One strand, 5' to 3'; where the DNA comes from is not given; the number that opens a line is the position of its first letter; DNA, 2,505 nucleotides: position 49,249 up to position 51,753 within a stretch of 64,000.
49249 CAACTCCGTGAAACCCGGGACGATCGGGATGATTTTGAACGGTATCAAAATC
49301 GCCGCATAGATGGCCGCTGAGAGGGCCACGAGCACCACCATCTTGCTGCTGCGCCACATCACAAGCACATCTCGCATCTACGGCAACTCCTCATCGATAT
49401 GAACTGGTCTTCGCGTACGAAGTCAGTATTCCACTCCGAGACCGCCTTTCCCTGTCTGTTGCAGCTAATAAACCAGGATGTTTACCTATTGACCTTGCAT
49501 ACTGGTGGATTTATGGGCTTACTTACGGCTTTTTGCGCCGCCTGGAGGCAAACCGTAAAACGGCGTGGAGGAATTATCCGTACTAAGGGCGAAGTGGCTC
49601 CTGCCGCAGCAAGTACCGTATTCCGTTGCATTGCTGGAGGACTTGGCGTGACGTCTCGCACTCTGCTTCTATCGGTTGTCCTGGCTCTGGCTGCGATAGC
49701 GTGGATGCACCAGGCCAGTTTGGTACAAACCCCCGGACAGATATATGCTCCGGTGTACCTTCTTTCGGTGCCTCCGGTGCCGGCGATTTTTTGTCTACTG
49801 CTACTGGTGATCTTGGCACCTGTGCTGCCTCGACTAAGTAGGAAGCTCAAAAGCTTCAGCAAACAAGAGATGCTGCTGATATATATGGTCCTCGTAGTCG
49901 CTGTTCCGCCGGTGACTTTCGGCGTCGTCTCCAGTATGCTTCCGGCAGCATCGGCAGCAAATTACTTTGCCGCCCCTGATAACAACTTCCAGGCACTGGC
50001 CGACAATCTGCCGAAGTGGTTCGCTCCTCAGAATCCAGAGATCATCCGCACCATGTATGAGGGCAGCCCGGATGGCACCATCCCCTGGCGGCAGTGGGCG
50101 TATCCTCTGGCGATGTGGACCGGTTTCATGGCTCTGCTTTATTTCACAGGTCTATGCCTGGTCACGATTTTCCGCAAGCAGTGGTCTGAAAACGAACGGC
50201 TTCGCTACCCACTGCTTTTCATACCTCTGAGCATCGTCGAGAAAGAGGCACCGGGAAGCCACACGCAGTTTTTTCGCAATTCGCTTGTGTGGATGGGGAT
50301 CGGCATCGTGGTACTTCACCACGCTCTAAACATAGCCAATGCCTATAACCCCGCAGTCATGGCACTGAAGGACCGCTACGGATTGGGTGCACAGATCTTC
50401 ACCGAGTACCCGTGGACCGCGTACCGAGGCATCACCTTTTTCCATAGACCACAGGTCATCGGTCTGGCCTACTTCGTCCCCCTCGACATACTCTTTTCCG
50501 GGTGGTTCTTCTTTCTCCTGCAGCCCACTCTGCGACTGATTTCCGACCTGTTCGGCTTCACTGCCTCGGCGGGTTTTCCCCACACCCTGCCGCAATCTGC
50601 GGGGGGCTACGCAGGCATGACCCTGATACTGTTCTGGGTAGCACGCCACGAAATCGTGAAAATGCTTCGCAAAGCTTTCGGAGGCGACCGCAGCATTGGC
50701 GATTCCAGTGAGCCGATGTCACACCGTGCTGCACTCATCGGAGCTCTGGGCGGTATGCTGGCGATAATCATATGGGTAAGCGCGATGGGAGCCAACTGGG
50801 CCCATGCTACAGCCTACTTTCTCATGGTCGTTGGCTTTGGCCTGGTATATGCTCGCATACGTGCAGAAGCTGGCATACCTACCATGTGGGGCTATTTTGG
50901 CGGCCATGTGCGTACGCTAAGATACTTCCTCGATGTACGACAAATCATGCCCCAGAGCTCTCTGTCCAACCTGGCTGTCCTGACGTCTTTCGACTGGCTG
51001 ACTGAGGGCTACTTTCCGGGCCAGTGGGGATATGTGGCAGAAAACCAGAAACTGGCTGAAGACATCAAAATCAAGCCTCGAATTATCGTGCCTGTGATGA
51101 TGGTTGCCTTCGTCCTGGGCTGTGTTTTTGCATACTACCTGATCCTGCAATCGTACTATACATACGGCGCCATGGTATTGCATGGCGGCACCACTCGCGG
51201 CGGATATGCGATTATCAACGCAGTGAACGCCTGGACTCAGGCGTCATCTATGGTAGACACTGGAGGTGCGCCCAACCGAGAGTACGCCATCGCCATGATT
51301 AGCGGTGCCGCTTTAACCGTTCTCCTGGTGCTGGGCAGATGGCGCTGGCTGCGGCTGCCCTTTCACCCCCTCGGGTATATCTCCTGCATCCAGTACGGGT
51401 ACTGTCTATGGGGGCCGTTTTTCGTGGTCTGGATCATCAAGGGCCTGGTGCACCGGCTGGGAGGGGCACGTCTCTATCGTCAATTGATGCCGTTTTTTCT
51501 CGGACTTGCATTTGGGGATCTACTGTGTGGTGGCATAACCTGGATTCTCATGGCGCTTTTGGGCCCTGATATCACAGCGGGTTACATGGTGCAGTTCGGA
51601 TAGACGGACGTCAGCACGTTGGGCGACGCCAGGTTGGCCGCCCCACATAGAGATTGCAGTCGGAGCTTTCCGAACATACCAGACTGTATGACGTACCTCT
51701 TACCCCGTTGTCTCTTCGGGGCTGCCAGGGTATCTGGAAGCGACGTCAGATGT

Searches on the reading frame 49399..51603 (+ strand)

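Call 71: search_protein_families(library=pfam, proteins=[window:49399-51603:+], max_evalue=0.00001)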
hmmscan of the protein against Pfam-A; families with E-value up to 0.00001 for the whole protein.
window:49399-51603:+ (734 aa): 2 families
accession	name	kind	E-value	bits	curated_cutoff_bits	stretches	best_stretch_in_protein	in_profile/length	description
PF20581.3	DUF6785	-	7.6e-114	381.4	25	1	86-590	2-498/498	Family of unknown function (DUF6785)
PF20580.3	DUF6784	-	2.1e-21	76.4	26.4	1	631-720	2-91/101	Domain of unknown function (DUF6784)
